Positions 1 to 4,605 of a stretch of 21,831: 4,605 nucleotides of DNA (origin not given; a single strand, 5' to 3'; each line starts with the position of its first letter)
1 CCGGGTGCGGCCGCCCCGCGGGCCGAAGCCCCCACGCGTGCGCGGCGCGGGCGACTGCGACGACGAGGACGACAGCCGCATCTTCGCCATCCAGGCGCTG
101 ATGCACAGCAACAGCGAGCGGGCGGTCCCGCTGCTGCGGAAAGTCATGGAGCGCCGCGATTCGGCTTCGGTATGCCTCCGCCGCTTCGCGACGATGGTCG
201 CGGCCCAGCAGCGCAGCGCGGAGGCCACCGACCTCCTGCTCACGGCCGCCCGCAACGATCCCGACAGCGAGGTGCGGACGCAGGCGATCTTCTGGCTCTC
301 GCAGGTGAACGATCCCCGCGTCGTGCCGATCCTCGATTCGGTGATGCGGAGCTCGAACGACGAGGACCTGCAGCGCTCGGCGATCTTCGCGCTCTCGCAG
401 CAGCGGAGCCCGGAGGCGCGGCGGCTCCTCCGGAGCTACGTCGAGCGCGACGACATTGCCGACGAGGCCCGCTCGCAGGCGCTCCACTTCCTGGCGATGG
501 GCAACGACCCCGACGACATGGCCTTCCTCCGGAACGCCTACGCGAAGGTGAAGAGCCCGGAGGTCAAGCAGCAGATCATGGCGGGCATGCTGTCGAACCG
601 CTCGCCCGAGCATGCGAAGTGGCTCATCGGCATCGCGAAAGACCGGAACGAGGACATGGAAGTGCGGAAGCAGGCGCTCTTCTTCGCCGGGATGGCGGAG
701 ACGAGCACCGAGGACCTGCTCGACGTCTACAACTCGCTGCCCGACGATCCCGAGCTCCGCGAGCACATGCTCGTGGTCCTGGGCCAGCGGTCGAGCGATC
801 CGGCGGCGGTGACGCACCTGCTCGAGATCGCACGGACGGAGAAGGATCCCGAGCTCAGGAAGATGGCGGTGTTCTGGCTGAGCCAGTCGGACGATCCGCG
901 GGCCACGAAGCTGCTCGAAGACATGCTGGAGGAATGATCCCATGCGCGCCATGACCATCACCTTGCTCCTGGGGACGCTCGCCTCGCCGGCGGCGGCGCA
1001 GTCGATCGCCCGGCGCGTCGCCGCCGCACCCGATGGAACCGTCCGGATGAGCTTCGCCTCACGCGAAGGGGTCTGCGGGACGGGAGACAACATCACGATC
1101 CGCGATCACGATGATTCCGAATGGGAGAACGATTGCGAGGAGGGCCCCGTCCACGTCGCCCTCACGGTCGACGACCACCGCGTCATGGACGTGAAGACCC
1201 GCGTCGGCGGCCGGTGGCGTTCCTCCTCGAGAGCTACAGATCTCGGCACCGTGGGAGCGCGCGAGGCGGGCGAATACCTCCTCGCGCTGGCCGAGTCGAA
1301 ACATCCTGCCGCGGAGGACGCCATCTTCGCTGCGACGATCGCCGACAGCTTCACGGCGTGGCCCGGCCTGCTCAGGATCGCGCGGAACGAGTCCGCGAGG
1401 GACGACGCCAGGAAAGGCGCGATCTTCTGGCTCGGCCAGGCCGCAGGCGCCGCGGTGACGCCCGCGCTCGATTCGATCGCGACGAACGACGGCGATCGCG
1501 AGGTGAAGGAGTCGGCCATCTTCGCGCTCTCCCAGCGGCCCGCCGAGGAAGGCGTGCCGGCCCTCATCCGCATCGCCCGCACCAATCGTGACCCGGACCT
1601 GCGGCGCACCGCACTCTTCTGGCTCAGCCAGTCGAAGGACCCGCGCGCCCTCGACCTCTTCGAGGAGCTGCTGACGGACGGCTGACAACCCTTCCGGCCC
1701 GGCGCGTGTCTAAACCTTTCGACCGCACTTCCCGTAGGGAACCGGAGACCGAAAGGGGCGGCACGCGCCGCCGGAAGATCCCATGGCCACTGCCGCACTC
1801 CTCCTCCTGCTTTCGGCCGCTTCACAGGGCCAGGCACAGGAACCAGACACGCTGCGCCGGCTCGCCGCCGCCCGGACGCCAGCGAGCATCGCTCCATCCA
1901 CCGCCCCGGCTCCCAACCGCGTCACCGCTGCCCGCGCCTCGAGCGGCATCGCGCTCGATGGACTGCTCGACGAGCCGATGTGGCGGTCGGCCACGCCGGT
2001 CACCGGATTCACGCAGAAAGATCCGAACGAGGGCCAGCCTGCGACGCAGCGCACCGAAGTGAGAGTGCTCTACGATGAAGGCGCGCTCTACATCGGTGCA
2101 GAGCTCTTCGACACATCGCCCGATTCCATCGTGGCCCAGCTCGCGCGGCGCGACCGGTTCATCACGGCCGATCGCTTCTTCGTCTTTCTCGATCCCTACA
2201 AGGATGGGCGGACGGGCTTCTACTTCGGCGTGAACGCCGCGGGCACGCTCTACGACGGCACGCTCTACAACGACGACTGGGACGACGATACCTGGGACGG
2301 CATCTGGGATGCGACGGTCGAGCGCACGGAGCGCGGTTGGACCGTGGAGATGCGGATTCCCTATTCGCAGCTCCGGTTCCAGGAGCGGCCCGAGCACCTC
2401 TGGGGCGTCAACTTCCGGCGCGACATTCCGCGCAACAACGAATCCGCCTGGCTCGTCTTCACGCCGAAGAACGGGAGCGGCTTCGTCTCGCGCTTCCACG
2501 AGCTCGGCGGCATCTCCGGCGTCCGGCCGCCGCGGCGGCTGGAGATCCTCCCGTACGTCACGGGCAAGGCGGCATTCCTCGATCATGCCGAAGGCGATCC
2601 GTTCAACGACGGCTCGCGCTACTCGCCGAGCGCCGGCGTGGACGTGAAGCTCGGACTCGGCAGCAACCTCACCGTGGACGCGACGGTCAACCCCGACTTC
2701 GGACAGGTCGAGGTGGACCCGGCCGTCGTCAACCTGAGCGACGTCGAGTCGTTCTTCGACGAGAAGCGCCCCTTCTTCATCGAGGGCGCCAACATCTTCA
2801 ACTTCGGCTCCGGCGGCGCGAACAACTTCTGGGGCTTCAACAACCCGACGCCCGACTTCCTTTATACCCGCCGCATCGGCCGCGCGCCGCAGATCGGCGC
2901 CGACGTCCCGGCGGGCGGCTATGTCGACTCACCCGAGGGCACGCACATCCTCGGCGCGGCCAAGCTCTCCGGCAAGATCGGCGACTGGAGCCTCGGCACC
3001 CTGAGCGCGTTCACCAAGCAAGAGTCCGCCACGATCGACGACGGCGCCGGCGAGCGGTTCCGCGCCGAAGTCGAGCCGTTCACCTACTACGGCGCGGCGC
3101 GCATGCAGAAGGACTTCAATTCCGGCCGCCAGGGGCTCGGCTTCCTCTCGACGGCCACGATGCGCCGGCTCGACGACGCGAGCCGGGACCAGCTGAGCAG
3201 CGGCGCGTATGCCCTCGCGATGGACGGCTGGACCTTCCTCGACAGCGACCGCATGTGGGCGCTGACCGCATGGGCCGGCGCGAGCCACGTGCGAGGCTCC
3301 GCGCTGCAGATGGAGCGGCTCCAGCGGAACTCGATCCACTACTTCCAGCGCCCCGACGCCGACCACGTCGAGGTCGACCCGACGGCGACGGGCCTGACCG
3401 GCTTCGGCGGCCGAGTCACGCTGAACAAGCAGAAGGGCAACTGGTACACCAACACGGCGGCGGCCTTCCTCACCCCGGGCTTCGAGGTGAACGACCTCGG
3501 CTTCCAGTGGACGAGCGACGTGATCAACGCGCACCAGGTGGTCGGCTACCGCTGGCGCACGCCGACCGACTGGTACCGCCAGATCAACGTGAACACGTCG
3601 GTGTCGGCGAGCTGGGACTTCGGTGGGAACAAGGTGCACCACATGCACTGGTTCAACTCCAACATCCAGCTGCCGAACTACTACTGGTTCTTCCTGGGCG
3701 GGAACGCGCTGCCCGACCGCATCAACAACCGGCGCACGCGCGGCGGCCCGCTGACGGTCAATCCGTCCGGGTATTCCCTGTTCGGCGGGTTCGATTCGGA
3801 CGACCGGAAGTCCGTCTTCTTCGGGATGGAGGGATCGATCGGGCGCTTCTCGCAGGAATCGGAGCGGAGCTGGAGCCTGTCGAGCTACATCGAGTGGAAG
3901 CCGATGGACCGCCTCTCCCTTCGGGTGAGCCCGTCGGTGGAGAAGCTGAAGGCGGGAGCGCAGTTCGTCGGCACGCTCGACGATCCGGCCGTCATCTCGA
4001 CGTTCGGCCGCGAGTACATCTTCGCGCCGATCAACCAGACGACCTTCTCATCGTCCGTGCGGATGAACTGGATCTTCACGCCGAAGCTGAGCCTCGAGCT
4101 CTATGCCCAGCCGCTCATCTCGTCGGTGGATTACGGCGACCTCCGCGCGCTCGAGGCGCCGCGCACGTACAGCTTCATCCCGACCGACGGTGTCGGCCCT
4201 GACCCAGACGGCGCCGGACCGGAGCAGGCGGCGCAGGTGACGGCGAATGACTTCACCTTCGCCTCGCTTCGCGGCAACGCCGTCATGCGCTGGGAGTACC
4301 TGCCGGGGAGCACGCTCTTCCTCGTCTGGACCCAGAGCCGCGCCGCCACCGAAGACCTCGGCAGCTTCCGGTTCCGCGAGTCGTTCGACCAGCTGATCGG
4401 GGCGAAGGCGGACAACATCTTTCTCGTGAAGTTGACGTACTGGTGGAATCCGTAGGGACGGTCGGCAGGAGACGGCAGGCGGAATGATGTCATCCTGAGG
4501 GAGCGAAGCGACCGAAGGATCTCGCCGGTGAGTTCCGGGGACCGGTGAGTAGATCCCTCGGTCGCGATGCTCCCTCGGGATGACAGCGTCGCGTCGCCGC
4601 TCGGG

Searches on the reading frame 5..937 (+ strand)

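Call 11: search_protein_families(library=pfam, proteins=[window:5-937:+])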
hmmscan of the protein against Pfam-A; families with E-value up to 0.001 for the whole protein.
window:5-937:+ (310 aa): 6 families
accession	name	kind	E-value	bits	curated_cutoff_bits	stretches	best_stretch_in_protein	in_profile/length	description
PF13646.12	HEAT_2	-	4.1e-31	107.6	27.7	3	55-131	13-88/88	HEAT repeats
PF03130.22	HEAT_PBS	-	2.4e-13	49.6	20.9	0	90-111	1-22/27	PBS lyase HEAT-like repeat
PF11838.14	ERAP1_C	-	4.6e-10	39.9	38.2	1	117-228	124-238/318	ERAP1-like C-terminal domain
PF12069.13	DUF3549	-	9.9e-06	25.4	27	1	118-265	180-329/340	Protein of unknown function (DUF3549)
PF13513.12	HEAT_EZ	-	6.1e-05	23.9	27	0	57-100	10-54/55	HEAT-like repeat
PF02985.28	HEAT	-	8.9e-05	22.8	23.5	0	77-100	4-26/31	HEAT repeat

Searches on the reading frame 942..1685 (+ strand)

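Call 11: search_protein_families(library=pfam, proteins=[window:942-1685:+])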
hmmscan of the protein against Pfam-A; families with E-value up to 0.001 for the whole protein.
window:942-1685:+ (247 aa): 2 families
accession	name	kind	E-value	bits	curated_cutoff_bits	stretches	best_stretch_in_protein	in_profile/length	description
PF13646.12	HEAT_2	-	3.6e-13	50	27.7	1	175-246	3-73/88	HEAT repeats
PF03130.22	HEAT_PBS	-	5.7e-07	29.9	20.9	0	220-246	1-27/27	PBS lyase HEAT-like repeat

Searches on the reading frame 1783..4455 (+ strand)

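Call 11: search_protein_families(library=pfam, proteins=[window:1783-4455:+])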
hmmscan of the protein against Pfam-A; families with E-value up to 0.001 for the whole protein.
window:1783-4455:+ (890 aa): 2 families
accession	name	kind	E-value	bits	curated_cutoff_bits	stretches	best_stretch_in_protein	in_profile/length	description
PF19313.5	DUF5916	-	3.1e-65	221.4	22.6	1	249-887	1-562/572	Domain of unknown function (DUF5916)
PF06452.16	CBM9_1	-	9.5e-07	29.3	23.4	1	59-201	2-137/185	Carbohydrate family 9 binding domain-like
